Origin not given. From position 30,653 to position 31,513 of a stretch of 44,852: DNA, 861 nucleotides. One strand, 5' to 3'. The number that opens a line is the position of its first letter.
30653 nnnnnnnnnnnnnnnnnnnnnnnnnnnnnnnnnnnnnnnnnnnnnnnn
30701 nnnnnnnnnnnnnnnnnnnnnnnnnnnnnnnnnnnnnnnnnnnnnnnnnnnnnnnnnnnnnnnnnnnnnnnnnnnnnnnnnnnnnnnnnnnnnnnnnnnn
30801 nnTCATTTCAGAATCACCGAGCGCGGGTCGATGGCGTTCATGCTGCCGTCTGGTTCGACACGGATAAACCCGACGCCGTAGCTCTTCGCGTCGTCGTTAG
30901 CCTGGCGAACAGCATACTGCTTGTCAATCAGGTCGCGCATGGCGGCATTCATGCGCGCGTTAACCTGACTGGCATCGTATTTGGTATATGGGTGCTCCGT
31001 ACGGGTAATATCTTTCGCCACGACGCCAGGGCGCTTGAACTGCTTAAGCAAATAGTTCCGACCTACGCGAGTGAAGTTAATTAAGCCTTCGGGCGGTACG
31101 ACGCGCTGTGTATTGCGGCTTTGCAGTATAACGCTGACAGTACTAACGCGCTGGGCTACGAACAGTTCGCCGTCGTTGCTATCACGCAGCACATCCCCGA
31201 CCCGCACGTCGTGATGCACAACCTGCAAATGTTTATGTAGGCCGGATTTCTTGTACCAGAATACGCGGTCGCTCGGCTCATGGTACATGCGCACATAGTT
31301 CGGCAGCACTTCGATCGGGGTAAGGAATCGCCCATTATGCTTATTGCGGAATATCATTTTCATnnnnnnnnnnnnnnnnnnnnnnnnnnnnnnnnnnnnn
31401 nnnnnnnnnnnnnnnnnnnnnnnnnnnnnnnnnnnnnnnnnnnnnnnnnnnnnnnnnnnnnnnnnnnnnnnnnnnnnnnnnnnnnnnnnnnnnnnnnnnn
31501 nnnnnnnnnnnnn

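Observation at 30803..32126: Block of four small unannotatable genes between the lysis cassette and the repeat element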

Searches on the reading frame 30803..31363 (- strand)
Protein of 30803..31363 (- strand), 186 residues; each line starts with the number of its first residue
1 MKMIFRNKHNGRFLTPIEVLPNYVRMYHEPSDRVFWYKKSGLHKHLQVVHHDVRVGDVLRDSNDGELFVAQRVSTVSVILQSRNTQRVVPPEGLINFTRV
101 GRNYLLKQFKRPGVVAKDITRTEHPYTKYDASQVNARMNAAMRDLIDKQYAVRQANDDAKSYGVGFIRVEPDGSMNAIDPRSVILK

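Call 5: search_protein_families(library=pfam, proteins=[window:30803-31363:-], max_evalue=0.1)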
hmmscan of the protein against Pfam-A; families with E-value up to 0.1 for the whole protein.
window:30803-31363:- (186 aa): 0 families

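Call 7: search_protein_families(library=phrogs, proteins=[window:30803-31363:-], max_evalue=0.01)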
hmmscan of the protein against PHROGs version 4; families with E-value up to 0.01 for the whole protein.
window:30803-31363:- (186 aa): 2 families
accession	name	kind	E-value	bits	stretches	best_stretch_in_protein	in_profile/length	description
phrog_10243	-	unknown function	2.8e-73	246.8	1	1-186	1-184/184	-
phrog_27442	-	unknown function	2.8e-16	60.1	1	132-186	2-56/64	-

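Call 27: find_homologous_proteins(query=window:30803-31363:-, max_evalue=0.001)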
Query window:30803-31363:- (186 aa): 352 proteins with E <= 0.001 among 395 candidates; the best 120 are listed.
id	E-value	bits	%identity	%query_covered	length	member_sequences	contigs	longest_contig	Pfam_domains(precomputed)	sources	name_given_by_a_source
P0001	1.0e-117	408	98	100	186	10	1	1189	-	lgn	-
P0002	2.1e-108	378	90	100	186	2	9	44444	-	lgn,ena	-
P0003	6.0e-86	305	74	100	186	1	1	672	-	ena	-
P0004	2.1e-79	283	96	74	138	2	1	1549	-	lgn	-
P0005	7.0e-77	275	70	100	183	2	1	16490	-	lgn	-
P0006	1.9e-74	267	88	78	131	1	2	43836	-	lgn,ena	-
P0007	9.1e-74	265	72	100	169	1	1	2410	-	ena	-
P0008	3.3e-72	260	69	100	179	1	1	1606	-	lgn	-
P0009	6.7e-72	259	66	100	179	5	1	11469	-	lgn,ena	-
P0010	2.1e-71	257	66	100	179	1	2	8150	-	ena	-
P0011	3.4e-71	257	67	100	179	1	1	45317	-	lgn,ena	-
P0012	5.0e-71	256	68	100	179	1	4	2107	-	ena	-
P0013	2.5e-70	254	68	100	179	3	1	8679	-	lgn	-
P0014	8.5e-70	252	66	100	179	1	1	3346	-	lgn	-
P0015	1.4e-69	251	66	100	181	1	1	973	-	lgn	-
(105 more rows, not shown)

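Call 35: predict_structure(alignment_id=A1)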
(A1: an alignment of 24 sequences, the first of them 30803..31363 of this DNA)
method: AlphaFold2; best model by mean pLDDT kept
length: 186 residues; sequences in the alignment: 24
mean_pLDDT: 76.3   pTM: 0.51
mean pLDDT of the five models: 76.3, 73.5, 72.8, 71.1, 69.8
residues with pLDDT >= 90: 66; 70-90: 61; 50-70: 34; < 50: 25
segments of 3 or more residues with pLDDT < 50: 107-129
pLDDT, mean of each block of 10 residues (from residue 1): 92 93 92 93 91 90 88 90 87 91 56 40 45 73 77 66 58 66 51
secondary structure, 60 per line:
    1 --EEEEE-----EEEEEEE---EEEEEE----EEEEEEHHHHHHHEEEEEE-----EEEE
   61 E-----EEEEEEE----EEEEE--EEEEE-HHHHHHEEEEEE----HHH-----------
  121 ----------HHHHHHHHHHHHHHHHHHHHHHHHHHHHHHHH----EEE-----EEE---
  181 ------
elements in order: E3-7 E13-19 E23-28 E33-38 H39-45 E46-51 E57-61 E67-73 E78-82 E85-89 H91-96 E97-102 H131-162 E167-169 E175-177

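Call 53: search_protein_representatives(alignment_id=A1)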
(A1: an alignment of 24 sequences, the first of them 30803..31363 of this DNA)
Query: 24 sequences, 186 profile positions. Proteins with E-value up to 0.001 (for the whole library): 24; up to 1e-10: 17; up to 1e-30: 5. The best 24 are listed.
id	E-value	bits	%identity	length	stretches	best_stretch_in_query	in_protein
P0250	2.8e-91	320.8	-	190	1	1-186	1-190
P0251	1.4e-72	259.8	-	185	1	1-186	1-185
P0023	1.5e-51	191.3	-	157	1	1-116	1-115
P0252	6.8e-51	189.1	-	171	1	1-115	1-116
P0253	4.8e-50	186.4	-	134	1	1-125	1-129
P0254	3.3e-27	111.9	-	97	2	1-86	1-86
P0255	2.8e-26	108.9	-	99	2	127-186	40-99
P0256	3.7e-23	98.7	-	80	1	129-186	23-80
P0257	1.3e-21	93.6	-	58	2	155-186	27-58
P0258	6.4e-21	91.4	-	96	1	130-186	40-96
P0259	1.3e-16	77.3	-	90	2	98-156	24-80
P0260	2.2e-14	70.1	-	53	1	148-186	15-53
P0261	3.2e-13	66.3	-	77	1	35-111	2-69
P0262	3.3e-13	66.3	-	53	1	1-53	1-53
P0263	3.3e-13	66.2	-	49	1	138-186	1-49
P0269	2.0e-06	44.2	-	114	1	45-107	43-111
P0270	1.4e-05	41.4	-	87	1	129-185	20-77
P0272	6.5e-04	35.9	-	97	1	114-185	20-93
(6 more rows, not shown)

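Call 55: find_encoding_contigs(protein=P0272, flank=6000, max_places=4)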
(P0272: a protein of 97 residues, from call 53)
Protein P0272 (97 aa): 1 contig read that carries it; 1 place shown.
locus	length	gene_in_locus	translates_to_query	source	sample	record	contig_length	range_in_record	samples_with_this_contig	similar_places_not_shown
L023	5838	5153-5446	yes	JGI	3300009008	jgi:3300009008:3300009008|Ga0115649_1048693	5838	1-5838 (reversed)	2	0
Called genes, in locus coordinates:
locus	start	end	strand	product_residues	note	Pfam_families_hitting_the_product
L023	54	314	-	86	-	-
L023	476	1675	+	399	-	PF02195:ParB_N (faint)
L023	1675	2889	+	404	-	PF01507:PAPS_reduct, PF11922:DUF3440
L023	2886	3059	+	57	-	-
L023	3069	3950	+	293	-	PF07120:DUF1376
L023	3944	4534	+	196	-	PF20081:DUF6475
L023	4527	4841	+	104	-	-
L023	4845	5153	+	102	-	PF14090:HTH_39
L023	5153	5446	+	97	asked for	-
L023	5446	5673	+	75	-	-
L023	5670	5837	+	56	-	?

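Call 56: find_encoding_contigs(protein=P0270, flank=6000, max_places=4)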
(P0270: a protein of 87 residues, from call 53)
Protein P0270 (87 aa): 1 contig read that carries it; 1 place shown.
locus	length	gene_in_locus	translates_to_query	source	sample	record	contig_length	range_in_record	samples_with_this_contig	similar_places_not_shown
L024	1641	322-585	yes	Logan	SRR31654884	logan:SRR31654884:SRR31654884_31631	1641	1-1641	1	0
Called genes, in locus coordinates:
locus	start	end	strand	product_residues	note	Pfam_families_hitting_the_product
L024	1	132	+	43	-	?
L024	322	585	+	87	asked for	-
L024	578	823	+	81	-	-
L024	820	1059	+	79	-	-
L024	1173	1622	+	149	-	-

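Call 57: search_protein_families(library=phrogs, proteins=[P0272, P0270, P0258, P0269], max_evalue=0.1)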
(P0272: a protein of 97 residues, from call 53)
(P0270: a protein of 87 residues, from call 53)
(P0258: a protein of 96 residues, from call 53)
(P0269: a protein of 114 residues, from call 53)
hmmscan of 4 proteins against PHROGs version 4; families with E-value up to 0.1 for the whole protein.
P0272 (97 aa): 8 families
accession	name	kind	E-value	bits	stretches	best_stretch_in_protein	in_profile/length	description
phrog_10243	-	unknown function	1.1e-06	29.7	1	24-92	116-182/184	-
phrog_27442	-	unknown function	4.7e-06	27.3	1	58-93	20-55/64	-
phrog_2335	-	tail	0.039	12.8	1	6-77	102-172/1536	tail length tape measure protein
phrog_21850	-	unknown function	0.043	14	1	16-76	272-337/365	-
phrog_4704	-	tail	0.048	13.3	1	8-73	126-199/625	tail length tape measure protein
phrog_1272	-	tail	0.056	12.1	1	8-71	110-181/1606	tail length tape measure protein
phrog_167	-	tail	0.058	12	1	5-72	200-270/1555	tail length tape measure protein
phrog_27316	-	unknown function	0.092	13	0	7-76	96-169/263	-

P0270 (87 aa): 2 families
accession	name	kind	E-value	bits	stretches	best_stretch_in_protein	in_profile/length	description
phrog_27442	-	unknown function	3.5e-10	40.5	1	29-78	8-56/64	-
phrog_10243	-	unknown function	1.8e-08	35.5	1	19-77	126-183/184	-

P0258 (96 aa): 3 families
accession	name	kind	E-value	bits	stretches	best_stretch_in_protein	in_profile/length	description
phrog_10243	-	unknown function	5.1e-27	96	1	20-96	110-184/184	-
phrog_27442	-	unknown function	2.8e-26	92.1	1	42-96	2-56/64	-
phrog_2380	-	unknown function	0.044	15.2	0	3-47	7-50/74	-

P0269 (114 aa): 1 family
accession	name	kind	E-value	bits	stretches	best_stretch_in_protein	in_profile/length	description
phrog_10243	-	unknown function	8.7e-11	43.1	1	42-112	44-109/184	-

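Call 58: search_protein_families(library=pfam, proteins=[P0272, P0270, P0258, P0269], max_evalue=1)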
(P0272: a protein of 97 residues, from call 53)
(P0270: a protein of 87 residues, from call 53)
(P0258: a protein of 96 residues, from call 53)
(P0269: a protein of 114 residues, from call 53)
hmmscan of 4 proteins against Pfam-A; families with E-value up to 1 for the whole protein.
P0272 (97 aa): 20 families
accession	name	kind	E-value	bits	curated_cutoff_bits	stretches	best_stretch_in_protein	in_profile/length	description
PF06160.17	EzrA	-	0.0012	17.7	39.6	1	5-66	347-408/557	Septation ring formation regulator, EzrA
PF02050.21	FliJ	-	0.0035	18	28.4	1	6-69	9-77/123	Flagellar FliJ protein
PF10186.14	ATG14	-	0.012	15.2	33.2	1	8-68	54-114/347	Vacuolar sorting 38 and autophagy-related subunit 14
PF19220.6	Rod_CreS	-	0.013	14.9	100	1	5-69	37-101/359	Crescentin, rod domain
PF05266.19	DUF724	-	0.018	15.3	38.4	1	4-77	111-184/188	Protein of unknown function (DUF724)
PF10473.14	CENP-F_leu_zip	-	0.022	15.3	34.5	1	7-70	17-78/140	Leucine-rich repeats of kinetochore protein Cenp-F/LEK1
PF21007.2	FBF1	-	0.024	13.6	45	1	6-68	297-358/524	Fas-binding factor 1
PF13166.12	AAA_13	-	0.027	13.6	36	1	9-78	409-478/713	AAA domain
PF02346.21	Vac_Fusion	-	0.034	14.2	24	1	19-55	3-39/56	Chordopoxvirus multifunctional envelope protein A27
PF05859.17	Mis12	-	0.051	13.7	25.7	1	7-73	110-177/231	Mis12 protein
PF11083.13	Relaxase_C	-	0.07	13.8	30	1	8-55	32-78/125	C-terminal helical hairpin domain from relaxase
PF01519.22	DUF16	-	0.078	13.9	40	1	6-65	38-97/104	Protein of unknown function DUF16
PF17150.9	CHASE6_C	-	0.084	13.9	27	1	2-47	31-79/80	C-terminal domain of two-partite extracellular sensor domain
PF11932.13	DUF3450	-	0.13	11.9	32.6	1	3-65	66-125/241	Protein of unknown function (DUF3450)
PF16043.11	DUF4795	-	0.15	11.9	34.8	1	5-54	3-52/208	Domain of unknown function (DUF4795)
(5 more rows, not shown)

P0270 (87 aa): 0 families

P0258 (96 aa): 5 families
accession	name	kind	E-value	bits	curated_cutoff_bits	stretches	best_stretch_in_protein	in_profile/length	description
PF05400.18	FliT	-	0.015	16.5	29.5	1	12-54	36-78/85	Flagellar protein FliT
PF01442.23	Apolipoprotein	-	0.022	14.9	90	1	10-61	26-77/190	Apolipoprotein A1/A4/E domain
PF09776.14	Mitoc_L55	-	0.11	12.7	25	0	2-40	60-98/116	Mitochondrial ribosomal protein L55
PF02399.21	Herpes_ori_bp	-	0.16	10.5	20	1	22-69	179-224/820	Origin of replication binding protein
PF01432.26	Peptidase_M3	-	0.23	11.2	27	1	6-70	33-92/457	Peptidase family M3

P0269 (114 aa): 0 families

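Call 71: fold_search(model_id=the predicted structure, library=viral)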
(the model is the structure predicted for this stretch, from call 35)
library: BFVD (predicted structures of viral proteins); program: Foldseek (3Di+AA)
matches with E <= 10: 1203; with E <= 0.001: 3
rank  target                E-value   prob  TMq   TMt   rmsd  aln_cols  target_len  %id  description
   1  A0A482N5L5            8.5e-15  1.00  0.56  0.56  22.3       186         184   45  Uncharacterized protein [Escherichia phage vB_EcoS_PTXU06]
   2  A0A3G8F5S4            9.6e-04  1.00  0.27  0.70  11.4        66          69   45  Uncharacterized protein [Escherichia phage vB_EcoS_PNS1]
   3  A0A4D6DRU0            9.6e-04  0.99  0.23  0.22  15.2       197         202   13  Uncharacterized protein [Enterococcus phage vB_EfaP_Ef7.3]
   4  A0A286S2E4            1.5e-03  0.97  0.25  0.12  20.9       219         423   13  Uncharacterized protein [Arthrobacter phage Molivia]
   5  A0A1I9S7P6            2.5e-03  1.00  0.22  0.37  10.0       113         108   15  (no name in the UniProt tables at hand)
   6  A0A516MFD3            3.2e-03  0.93  0.21  0.16  17.2       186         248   11  (no name in the UniProt tables at hand)
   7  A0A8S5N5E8            3.3e-03  1.00  0.25  0.36  12.6        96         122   14  Uncharacterized protein [Podoviridae sp. ctiJY10]
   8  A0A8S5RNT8            3.3e-03  0.96  0.21  0.19  18.2       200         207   12  Uncharacterized protein [virus sp. ctoYX9]
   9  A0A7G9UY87            3.5e-03  1.00  0.25  0.33  13.3       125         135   11  Uncharacterized protein [Streptomyces phage Zeigle]
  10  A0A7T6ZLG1            4.1e-03  0.99  0.24  0.25  19.7       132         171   14  (no name in the UniProt tables at hand)
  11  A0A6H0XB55            4.6e-03  0.99  0.20  0.27  12.4       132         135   11  (no name in the UniProt tables at hand)
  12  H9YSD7                4.9e-03  0.98  0.24  0.29  12.9       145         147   17  (no name in the UniProt tables at hand)
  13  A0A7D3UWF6            5.4e-03  1.00  0.25  0.15   9.7       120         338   10  SprT-like protein [Fadolivirus FV1/VV64]
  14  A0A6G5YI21            6.0e-03  1.00  0.24  0.31  13.2       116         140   13  (no name in the UniProt tables at hand)
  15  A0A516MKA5            6.0e-03  1.00  0.27  0.17  11.4       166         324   12  (no name in the UniProt tables at hand)
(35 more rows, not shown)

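Call 78: search_solved_structures(query=A1, max_evalue=10, show_alignments=2)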
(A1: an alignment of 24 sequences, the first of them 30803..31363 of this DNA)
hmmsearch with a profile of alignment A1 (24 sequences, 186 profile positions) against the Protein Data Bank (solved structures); distinct sequences matched with E-value up to 10: 0.

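Call 79: search_protein_families(library=ncbifam, proteins=[window:30803-31363:-], max_evalue=0.1)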
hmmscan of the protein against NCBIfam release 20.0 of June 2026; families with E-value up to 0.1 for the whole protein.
window:30803-31363:- (186 aa): 0 families

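Call 105: search_dna_similar(query=window:30803-31363:-, collection=phages, mode=protein, max_evalue=0.001, max_rows=45, rows=spread)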
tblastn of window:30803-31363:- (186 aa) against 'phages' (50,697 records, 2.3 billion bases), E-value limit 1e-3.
Records with a match: 156; places in all: 159; records where one place covers at least 80% of the query: 147.
Best place of each record, by identity: 95-99% 2; 90-95% 2; 80-90% 1; 60-80% 5; <60% 146.
By first word of the organism name: Escherichia 142; Dhillonvirus 5; Shigella 5; Sodalis 2; Acinetobacter 1; Salmonella 1.
By host as written in the record: Escherichia coli 79; Escherichia coli K-12 MG1655 12; - 10; Escherichia coli K-12 10; Escherichia sp. 6; Escherichia coli O157:H7 4; Escherichia coli O18 4; Escherichia coli MG1655 3; and 19 more.
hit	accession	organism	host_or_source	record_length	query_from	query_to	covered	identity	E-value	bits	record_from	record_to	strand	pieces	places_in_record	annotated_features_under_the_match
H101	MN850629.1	Escherichia phage mckay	Escherichia coli K-12 MG1655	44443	1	186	100%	97.8%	5e-120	378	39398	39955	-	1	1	hypothetical protein (x3)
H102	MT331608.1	Escherichia phage SECphi4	Escherichia coli MG1655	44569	1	186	100%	89.8%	6e-110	349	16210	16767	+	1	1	hypothetical protein (x3)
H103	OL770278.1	Escherichia phage vB_EcoD_Opt212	Escherichia coli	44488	1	186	100%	59.9%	3e-65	221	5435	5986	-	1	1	hypothetical protein (x2)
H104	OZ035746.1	Dhillonvirus LM40P1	-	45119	1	186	100%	59.1%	2e-63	216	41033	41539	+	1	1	record has no annotation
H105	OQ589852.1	Escherichia phage Ioannina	Escherichia coli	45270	1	186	100%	58.6%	2e-62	213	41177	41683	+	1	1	hypothetical protein (x2)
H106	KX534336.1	Escherichia phage Gluttony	Escherichia coli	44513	1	186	100%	56.1%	3e-60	207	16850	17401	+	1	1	hypothetical protein (x2)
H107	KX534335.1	Escherichia phage Envy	Escherichia coli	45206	1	186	100%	56.1%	3e-60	207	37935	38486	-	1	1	hypothetical protein (x3)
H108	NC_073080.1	Escherichia phage EC115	Escherichia coli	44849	1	186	100%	49.0%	2e-45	165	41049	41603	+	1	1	hypothetical protein (x2)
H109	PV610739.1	Escherichia phage SP1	Escherichia coli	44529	1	186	100%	46.5%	4e-43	158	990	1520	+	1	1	hypothetical protein (x2)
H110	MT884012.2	Escherichia phage vb_EcoS_bov11C2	Escherichia coli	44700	1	186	100%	46.2%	3e-44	161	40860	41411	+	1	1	hypothetical protein (x3)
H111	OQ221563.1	Acinetobacter phage NJ01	Acinetobacter baumannii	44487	1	186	100%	45.5%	5e-44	160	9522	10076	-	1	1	hypothetical protein (x3)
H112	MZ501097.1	Escherichia phage PaulFeyerabend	Escherichia coli K-12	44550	1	186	100%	45.2%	3e-41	152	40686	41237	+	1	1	hypothetical protein (x3)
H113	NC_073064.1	Escherichia phage vB_EcoS_PTXU06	Escherichia coli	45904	1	186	100%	45.2%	2e-40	150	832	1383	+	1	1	hypothetical protein (x3)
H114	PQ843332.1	Escherichia phage P-GXEC-L2P5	Escherichia coli (Shiga toxin-producing)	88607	1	186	100%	44.8%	1e-41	154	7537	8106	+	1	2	hypothetical protein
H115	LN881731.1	Escherichia phage slur06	Escherichia coli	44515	1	186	100%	44.8%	1e-41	154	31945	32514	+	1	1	hypothetical protein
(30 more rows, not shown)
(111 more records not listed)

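Call 111: find_related_loci(query=A1, collection=genome_contigs, flank=4000)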
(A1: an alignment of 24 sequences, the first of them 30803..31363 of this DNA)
Query A1 (186 aa) in genome_contigs; peptide patterns used: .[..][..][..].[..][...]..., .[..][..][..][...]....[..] (x = any residue, [..] = any of these).
39 stretches matched a pattern, but none encodes a relative of the query by tblastn (E <= 1e-3).
